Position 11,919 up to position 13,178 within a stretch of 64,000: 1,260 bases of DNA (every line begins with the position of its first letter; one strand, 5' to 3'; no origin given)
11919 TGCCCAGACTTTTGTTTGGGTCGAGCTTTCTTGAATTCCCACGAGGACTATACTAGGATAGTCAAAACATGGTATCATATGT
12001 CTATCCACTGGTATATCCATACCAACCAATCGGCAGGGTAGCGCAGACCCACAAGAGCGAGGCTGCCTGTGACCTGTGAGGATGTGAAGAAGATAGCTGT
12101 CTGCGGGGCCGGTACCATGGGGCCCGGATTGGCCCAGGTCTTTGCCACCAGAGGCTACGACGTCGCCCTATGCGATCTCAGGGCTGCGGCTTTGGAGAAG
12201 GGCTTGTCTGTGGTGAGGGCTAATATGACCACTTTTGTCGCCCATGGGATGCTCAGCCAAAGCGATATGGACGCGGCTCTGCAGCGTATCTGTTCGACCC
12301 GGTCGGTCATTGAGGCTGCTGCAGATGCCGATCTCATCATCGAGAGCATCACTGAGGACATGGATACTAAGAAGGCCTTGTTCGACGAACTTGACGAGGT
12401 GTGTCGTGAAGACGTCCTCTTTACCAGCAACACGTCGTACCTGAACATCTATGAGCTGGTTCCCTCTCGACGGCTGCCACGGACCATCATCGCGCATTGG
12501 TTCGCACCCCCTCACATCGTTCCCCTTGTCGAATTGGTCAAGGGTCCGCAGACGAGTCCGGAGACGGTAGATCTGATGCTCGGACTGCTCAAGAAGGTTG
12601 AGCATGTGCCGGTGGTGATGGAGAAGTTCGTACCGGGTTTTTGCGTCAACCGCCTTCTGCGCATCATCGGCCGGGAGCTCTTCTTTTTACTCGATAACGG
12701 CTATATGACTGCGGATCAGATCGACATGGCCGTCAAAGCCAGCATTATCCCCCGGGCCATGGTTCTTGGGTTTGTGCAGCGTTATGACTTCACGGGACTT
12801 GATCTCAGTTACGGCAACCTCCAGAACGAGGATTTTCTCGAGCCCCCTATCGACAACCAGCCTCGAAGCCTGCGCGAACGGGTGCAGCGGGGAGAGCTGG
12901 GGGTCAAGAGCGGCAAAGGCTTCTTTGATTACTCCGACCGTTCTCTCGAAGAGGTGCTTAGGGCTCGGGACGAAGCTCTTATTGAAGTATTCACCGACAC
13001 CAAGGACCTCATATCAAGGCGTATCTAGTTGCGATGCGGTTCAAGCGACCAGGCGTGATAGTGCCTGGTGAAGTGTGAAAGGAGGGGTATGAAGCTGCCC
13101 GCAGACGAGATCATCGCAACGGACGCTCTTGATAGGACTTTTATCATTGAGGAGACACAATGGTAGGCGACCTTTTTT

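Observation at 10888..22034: Two-IclR cluster of SDR / 3-hydroxyacyl-CoA DH / SDR + transhydroxylase-like Mo enzyme + thiolase + LarA-like: candidate anaerobic polyhydroxybenzene fermentation island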

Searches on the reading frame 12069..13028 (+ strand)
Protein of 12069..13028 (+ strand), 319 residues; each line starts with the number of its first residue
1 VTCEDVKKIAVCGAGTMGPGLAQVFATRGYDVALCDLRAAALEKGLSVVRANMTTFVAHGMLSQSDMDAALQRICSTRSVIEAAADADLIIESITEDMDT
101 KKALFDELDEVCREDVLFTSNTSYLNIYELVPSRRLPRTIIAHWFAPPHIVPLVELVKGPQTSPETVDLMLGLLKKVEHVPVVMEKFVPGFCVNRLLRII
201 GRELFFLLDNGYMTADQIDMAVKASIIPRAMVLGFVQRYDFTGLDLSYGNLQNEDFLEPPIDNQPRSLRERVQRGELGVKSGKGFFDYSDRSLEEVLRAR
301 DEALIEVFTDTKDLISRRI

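Call 3: search_protein_families(library=pfam, proteins=[window:12069-13028:+])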
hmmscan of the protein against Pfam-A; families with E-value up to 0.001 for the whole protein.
window:12069-13028:+ (319 aa): 3 families
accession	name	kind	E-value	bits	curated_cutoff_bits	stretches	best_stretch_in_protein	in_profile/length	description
PF02737.24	3HCDH_N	-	7.6e-53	179.5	22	1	8-185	1-178/180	3-hydroxyacyl-CoA dehydrogenase, NAD binding domain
PF00725.27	3HCDH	-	1.1e-12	48.7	22.1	1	190-288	1-97/97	3-hydroxyacyl-CoA dehydrogenase, C-terminal domain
PF03446.21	NAD_binding_2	-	5.7e-06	26.9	21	1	8-116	1-88/161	NAD binding domain of 6-phosphogluconate dehydrogenase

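Call 4: search_protein_families(library=ncbifam, proteins=[window:12069-13028:+])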
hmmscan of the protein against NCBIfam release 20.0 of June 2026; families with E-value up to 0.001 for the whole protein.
window:12069-13028:+ (319 aa): 22 families
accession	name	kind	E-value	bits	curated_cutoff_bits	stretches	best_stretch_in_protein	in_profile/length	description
NF004474.0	PRK05808.1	subfamily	8.2e-58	195.9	408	1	5-289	2-283/283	3-hydroxybutyryl-CoA dehydrogenase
NF042925.1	FHMPC_DH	equivalog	3.7e-57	193.9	500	1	7-307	1-299/304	5-formyl-3-hydroxy-2-methylpyridine 4-carboxylate 5-dehydrogenase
NF006124.0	PRK08268.1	subfamily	2.1e-56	191.9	508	1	4-295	5-294/507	3-hydroxyacyl-CoA dehydrogenase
NF006722.0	PRK09260.1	equivalog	7.1e-51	173.1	429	1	6-292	2-285/289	3-hydroxyacyl-CoA dehydrogenase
NF004783.0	PRK06129.1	equivalog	3.5e-50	171.2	347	1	7-236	3-233/315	3-hydroxyacyl-CoA dehydrogenase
NF006125.0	PRK08269.1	equivalog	3.1e-48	164.5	427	1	5-311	4-319/334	3-hydroxybutyryl-CoA dehydrogenase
NF005715.0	PRK07530.1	equivalog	9.5e-48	163.1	420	1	5-290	3-285/292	3-hydroxybutyryl-CoA dehydrogenase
TIGR02279.1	PaaC-3OHAcCoADH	equivalog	9e-47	160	669.4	1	6-292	5-289/503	3-hydroxyacyl-CoA dehydrogenase PaaH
NF005875.0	PRK07819.1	subfamily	4.7e-43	147.7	319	1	4-288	3-286/287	3-hydroxybutyryl-CoA dehydrogenase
NF006143.0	PRK08293.1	equivalog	1.2e-42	146.2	312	1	5-290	3-289/291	3-hydroxyacyl-CoA dehydrogenase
NF004699.0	PRK06035.1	equivalog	1.7e-42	145.6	500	1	4-288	1-290/294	3-hydroxyacyl-CoA dehydrogenase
NF008727.0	PRK11730.1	equivalog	1.6e-39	135.8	870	1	3-308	310-612/717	fatty acid oxidation complex subunit alpha FadB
NF008363.0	PRK11154.1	equivalog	1.3e-36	126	869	1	3-307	306-604/708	fatty acid oxidation complex subunit alpha FadJ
NF005716.0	PRK07531.1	equivalog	8.3e-33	113.9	592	1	6-243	4-238/495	carnitine 3-dehydrogenase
TIGR02437.1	FadB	equivalog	2.5e-32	112.1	933.55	1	3-309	310-613/714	fatty acid oxidation complex subunit alpha FadB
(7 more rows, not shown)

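Call 22: search_solved_structures(query=window:12069-13028:+, max_evalue=1e-20)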
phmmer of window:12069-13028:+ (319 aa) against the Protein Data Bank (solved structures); distinct sequences matched with E-value up to 1e-20: 48.
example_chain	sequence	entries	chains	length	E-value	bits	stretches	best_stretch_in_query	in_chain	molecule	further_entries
6aa8_A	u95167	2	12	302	4.1e-47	164.1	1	6-289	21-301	3-hydroxybutyryl-CoA dehydrogenase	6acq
4kug_A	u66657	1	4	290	3.8e-46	161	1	7-290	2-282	3-hydroxybutyryl-CoA dehydrogenase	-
4kue_A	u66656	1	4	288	3.9e-46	160.9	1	7-290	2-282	3-hydroxybutyryl-CoA dehydrogenase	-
4r1n_A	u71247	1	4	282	7.3e-46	160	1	7-289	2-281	3-hydroxybutyryl-CoA dehydrogenase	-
4kuh_A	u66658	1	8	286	1.5e-45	159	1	7-289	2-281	3-hydroxybutyryl-CoA dehydrogenase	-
9fbd_A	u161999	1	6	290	3e-43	151.5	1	5-291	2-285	3-hydroxybutyryl-CoA dehydrogenase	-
4om8_A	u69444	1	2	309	1.1e-41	146.4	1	6-303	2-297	5-formyl-3-hydroxy-2-methylpyridine 4-carboxylate 5-dehydrogenase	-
9w15_B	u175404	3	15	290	2.9e-39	138.4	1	8-291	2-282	3-hydroxyacyl-CoA dehydrogenase, NAD binding domain protein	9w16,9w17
9jhe_A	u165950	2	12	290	4.3e-38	134.5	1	8-291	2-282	3-hydroxyacyl-CoA dehydrogenase, NAD binding domain protein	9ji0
4pzc_A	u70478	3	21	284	5.4e-38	134.2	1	6-289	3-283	3-Hydroxyacyl-CoA dehydrogenase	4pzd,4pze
6ium_B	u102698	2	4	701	7.5e-38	133.7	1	5-289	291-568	Enoyl-CoA hydratase/Delta(3)-cis-delta(2)-trans-enoyl-CoA isomerase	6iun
9jhz_C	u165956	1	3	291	8.6e-38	133.5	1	8-291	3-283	3-hydroxyacyl-CoA dehydrogenase, NAD binding domain protein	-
9jhy_C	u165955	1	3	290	9e-38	133.5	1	8-291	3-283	3-hydroxyacyl-CoA dehydrogenase, NAD binding domain protein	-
3mog_A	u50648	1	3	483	1.9e-34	122.5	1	5-290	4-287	Probable 3-hydroxybutyryl-CoA dehydrogenase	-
1f12_A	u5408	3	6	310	2.4e-31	112.4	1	6-289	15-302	L-3-HYDROXYACYL-COA DEHYDROGENASE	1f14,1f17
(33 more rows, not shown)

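Call 52: search_solved_structures(query=window:12069-13028:+, max_evalue=1e-44, show_alignments=2)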
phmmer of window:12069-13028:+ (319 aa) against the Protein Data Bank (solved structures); distinct sequences matched with E-value up to 1e-44: 5.
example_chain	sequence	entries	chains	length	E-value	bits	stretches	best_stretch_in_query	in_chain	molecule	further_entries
6aa8_A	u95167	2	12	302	4.1e-47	164.1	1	6-289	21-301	3-hydroxybutyryl-CoA dehydrogenase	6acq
4kug_A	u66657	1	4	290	3.8e-46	161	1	7-290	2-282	3-hydroxybutyryl-CoA dehydrogenase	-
4kue_A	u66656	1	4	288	3.9e-46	160.9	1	7-290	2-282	3-hydroxybutyryl-CoA dehydrogenase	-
4r1n_A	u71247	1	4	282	7.3e-46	160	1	7-289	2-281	3-hydroxybutyryl-CoA dehydrogenase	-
4kuh_A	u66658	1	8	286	1.5e-45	159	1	7-289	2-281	3-hydroxybutyryl-CoA dehydrogenase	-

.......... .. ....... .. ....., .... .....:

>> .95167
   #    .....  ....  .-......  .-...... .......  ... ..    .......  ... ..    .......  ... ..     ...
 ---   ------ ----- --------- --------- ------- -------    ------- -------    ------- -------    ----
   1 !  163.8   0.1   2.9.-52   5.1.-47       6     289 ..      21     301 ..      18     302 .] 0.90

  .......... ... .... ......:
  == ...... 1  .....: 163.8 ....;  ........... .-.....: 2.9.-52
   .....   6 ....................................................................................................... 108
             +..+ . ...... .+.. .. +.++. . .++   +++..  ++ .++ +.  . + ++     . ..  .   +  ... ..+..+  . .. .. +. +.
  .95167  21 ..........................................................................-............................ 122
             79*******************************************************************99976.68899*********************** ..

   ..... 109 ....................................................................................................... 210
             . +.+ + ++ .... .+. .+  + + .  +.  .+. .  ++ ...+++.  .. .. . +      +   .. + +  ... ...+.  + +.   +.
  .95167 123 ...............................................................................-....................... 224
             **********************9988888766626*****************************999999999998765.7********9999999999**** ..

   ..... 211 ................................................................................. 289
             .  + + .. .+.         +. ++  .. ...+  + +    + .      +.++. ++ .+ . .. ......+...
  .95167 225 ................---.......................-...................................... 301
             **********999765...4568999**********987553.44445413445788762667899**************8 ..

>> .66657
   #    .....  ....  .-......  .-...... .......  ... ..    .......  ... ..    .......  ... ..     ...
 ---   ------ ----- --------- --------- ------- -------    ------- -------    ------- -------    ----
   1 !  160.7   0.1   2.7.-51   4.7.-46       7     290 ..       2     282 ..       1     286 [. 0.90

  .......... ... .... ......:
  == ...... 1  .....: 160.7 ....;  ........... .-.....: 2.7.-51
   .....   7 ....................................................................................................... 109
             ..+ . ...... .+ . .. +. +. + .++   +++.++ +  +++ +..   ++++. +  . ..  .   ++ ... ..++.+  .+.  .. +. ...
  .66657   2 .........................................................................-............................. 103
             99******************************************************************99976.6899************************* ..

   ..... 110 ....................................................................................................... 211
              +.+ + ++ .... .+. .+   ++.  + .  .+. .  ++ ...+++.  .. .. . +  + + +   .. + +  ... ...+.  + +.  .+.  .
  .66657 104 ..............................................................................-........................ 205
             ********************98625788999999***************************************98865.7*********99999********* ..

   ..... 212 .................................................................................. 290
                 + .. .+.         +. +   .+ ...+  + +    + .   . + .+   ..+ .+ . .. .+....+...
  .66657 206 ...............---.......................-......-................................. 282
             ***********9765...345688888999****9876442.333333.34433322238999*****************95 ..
